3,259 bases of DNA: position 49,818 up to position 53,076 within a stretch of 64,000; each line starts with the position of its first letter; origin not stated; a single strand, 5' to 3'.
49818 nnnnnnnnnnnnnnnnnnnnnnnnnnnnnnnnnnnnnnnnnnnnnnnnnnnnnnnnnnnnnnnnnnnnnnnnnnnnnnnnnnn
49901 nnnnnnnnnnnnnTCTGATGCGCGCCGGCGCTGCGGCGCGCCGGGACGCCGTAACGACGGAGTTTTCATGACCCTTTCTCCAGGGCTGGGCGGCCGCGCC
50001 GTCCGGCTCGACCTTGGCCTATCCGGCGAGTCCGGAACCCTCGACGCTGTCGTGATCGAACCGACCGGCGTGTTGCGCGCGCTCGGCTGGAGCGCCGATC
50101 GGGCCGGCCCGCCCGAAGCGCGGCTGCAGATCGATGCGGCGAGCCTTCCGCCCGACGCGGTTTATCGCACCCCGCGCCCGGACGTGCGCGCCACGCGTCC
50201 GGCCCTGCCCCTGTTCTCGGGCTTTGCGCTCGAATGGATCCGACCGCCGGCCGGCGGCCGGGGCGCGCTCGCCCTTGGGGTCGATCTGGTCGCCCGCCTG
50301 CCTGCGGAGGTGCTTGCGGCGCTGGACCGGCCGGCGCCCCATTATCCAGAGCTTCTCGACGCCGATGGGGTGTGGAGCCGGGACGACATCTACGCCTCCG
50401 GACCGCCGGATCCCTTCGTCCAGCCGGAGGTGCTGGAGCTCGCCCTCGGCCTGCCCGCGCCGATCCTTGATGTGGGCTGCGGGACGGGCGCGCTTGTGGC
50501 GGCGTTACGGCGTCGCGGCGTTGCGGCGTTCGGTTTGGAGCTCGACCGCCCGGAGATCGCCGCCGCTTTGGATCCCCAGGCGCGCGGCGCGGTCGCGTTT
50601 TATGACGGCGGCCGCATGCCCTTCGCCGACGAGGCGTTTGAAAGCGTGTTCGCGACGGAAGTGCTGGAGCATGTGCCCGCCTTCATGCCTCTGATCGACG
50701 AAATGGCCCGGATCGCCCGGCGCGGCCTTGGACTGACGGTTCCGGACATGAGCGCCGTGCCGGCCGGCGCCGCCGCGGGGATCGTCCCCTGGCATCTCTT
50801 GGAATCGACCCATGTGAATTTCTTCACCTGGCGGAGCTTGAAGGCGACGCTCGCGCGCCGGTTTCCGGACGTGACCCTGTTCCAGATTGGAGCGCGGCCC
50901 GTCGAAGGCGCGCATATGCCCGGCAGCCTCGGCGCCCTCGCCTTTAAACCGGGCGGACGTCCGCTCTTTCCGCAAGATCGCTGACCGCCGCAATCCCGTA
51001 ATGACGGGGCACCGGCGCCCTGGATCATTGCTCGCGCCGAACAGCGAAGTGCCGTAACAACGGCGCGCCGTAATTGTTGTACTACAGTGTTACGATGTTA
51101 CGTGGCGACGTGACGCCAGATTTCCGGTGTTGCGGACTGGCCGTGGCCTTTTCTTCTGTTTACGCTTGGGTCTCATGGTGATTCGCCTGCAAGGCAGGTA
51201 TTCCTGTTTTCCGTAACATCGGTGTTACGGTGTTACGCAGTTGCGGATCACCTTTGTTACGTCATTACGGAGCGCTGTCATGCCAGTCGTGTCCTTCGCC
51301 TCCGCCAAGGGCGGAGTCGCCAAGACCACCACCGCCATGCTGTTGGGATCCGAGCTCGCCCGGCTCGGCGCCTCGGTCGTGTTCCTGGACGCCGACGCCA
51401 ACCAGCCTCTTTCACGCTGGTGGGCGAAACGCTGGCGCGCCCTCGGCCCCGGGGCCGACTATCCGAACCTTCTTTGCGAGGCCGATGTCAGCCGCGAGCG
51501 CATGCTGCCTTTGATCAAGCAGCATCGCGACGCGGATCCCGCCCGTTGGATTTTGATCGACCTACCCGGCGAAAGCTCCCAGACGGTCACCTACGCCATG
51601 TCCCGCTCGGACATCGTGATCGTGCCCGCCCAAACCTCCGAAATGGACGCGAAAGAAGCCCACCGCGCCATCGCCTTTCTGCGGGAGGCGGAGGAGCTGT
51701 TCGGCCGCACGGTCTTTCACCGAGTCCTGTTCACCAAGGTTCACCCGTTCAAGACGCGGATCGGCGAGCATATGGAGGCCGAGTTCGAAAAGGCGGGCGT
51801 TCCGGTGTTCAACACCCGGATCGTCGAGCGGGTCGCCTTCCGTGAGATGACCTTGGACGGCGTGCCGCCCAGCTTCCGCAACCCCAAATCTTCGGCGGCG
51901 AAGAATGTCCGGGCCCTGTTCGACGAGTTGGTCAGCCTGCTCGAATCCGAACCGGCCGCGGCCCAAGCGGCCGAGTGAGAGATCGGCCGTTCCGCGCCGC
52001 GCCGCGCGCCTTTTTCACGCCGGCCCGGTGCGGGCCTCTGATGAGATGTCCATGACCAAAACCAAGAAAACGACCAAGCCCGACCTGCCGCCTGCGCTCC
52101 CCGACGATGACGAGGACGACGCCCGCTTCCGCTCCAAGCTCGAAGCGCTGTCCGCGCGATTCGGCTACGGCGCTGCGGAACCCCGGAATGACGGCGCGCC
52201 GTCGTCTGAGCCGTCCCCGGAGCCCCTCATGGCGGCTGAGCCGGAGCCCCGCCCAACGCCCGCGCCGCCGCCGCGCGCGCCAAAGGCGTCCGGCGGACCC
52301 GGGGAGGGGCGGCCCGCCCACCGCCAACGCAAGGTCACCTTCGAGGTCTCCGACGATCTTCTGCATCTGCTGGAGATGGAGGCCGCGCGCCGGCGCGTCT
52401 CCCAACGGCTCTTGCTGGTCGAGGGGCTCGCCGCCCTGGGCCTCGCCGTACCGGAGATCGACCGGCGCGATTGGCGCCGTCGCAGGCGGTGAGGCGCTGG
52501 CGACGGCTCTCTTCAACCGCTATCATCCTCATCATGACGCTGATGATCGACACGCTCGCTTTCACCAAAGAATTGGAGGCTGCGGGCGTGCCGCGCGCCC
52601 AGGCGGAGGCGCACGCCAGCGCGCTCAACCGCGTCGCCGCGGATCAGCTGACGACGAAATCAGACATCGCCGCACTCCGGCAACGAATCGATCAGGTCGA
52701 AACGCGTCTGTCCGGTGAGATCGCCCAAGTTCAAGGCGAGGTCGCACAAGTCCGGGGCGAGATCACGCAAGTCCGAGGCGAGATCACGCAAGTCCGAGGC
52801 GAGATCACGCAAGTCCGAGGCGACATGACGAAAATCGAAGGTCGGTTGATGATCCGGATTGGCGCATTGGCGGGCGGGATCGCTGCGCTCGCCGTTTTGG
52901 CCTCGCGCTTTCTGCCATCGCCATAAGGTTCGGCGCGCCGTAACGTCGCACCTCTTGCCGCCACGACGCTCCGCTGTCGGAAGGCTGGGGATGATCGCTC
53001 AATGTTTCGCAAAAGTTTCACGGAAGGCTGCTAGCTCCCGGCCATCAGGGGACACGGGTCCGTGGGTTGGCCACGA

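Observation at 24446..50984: About 26-kb secretion supercluster: T1SS plus leaderless giant repeat proteins plus four methyltransferases, lacking the usual T1SS accessory genes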

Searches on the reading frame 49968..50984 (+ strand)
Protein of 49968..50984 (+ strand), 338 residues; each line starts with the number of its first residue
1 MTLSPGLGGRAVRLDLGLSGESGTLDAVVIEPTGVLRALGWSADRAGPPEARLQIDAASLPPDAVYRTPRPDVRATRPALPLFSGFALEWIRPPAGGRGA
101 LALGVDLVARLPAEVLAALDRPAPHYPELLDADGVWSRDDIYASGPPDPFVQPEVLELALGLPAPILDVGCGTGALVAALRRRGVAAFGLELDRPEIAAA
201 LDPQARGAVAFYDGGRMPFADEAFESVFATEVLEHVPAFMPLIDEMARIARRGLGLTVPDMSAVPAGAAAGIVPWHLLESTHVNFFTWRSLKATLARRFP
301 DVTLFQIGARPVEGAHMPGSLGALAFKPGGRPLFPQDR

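Call 3: search_protein_families(library=pfam, proteins=[window:49968-50984:+], max_evalue=0.01)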
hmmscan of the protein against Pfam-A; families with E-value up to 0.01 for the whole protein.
window:49968-50984:+ (338 aa): 6 families
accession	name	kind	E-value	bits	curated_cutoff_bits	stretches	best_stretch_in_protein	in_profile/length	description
PF08241.18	Methyltransf_11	-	2.9e-13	50.7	21.2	1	167-253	1-90/95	Methyltransferase domain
PF13489.12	Methyltransf_23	-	6.9e-12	45.8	27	1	154-296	12-155/164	Methyltransferase domain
PF13649.12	Methyltransf_25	-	2.1e-09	38.4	27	1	166-253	1-96/97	Methyltransferase domain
PF07021.18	MetW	-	7e-09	36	21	1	166-254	17-106/193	Methionine biosynthesis protein MetW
PF08242.18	Methyltransf_12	-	1.1e-06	29.7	30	1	167-251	1-93/98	Methyltransferase domain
PF13847.12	Methyltransf_31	-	5.7e-06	26.5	27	1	166-262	7-113/145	Methyltransferase domain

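Call 49: search_protein_families(library=ncbifam, proteins=[window:49968-50984:+], max_evalue=0.001)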
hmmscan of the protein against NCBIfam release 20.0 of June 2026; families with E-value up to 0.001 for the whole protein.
window:49968-50984:+ (338 aa): 8 families
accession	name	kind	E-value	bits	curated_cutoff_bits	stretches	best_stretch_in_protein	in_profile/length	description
NF045667.1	MTase_DVU1556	equivalog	1.8e-15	57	155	1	164-269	24-130/213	DVU_1556 family methyltransferase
TIGR02081.1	metW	equivalog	4.9e-10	39.3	189.5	1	166-254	17-106/194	methionine biosynthesis protein MetW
TIGR01983.1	UbiG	equivalog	2e-07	30.6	102.95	1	166-253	53-146/228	bifunctional 2-polyprenyl-6-hydroxyphenol methylase/3-demethylubiquinol 3-O-methyltransferase UbiG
NF001241.0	PRK00216.1-2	equivalog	4.3e-07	29.8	327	1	164-268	53-157/231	demethylmenaquinone methyltransferase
TIGR02072.1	BioC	equivalog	0.00018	21.4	184.95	1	163-252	35-126/244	malonyl-ACP O-methyltransferase BioC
NF007610.0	PRK10258.1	equivalog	0.00027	20.4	342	1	165-253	45-133/251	malonyl-ACP O-methyltransferase BioC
NF043040.1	corrin_prot_MT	hypoth_equivalog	0.00027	20.4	180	1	165-198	44-77/216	corrinoid protein-associated methyltransferase CpaM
NF045825.1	FAmtase_mtf2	equivalog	0.00031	20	400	1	166-256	62-156/248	fatty-acid O-methyltransferase Mtf2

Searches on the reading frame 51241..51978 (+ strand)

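Call 6: search_protein_families(library=pfam, proteins=[window:51241-51978:+], max_evalue=0.01)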
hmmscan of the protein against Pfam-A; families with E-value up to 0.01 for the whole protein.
window:51241-51978:+ (245 aa): 6 families
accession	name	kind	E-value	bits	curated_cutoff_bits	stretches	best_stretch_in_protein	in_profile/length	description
PF07015.17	VirC1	-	1e-15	58.1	24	1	14-207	1-189/231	VirC1 protein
PF13614.12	AAA_31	-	1.1e-11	45.4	27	1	15-55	2-42/177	AAA domain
PF01656.29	CbiA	-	1.6e-11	44.7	25.4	1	18-208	2-123/125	CobQ/CobB/MinD/ParA nucleotide binding domain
PF09140.17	MipZ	-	2.5e-08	34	20.7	1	16-136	2-135/262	ATPase MipZ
PF10609.15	ParA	-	2.6e-07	30.8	27.1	1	15-53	4-42/246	NUBPL iron-transfer P-loop NTPase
PF06564.18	CBP_BcsQ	-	4.8e-05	23.4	21.3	0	14-55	1-42/234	Cellulose biosynthesis protein BcsQ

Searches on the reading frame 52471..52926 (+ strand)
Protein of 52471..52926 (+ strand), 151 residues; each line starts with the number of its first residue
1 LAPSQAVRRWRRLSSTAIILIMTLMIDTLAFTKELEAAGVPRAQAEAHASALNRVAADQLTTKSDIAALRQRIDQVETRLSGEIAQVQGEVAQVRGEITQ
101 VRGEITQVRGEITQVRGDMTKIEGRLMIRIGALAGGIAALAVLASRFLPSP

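Call 6: search_protein_families(library=pfam, proteins=[window:52471-52926:+], max_evalue=0.01)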
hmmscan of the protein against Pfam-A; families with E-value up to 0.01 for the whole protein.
window:52471-52926:+ (151 aa): 10 families
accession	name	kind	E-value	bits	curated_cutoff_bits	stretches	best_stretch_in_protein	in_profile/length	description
PF07798.16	CCDC90-like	-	2.8e-10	40.7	33.5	1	26-126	1-95/175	Coiled-coil domain-containing protein 90-like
PF07889.17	DUF1664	-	9.7e-05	22.8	34.6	1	65-124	49-108/124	Protein of unknown function (DUF1664)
PF10805.13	DUF2730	-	0.00039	20.9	24.9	1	60-116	29-90/102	Protein of unknown function (DUF2730)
PF04513.17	Baculo_PEP_C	-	0.00089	19.8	38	1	63-123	55-105/140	Baculovirus polyhedron envelope protein, PEP, C terminus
PF20570.3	DUF6779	-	0.0013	19.8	28.1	1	43-111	24-93/108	Domain of unknown function (DUF6779)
PF05667.16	CCDC22_CC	-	0.002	17.8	39.2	1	42-117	166-247/477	CCDC22 protein coiled-coil region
PF12795.12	MscS_porin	-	0.0027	17.8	34.4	1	42-126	53-136/238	Mechanosensitive ion channel porin domain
PF05615.18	THOC7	-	0.0056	17.4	28.7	1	30-116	30-107/136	Tho complex subunit 7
PF16331.10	TolA_bind_tri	-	0.0073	16.8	30.1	0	69-115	2-51/76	TolA binding protein trimerisation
PF11898.13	DUF3418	-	0.0077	15.4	25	1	25-119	376-474/582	Domain of unknown function (DUF3418)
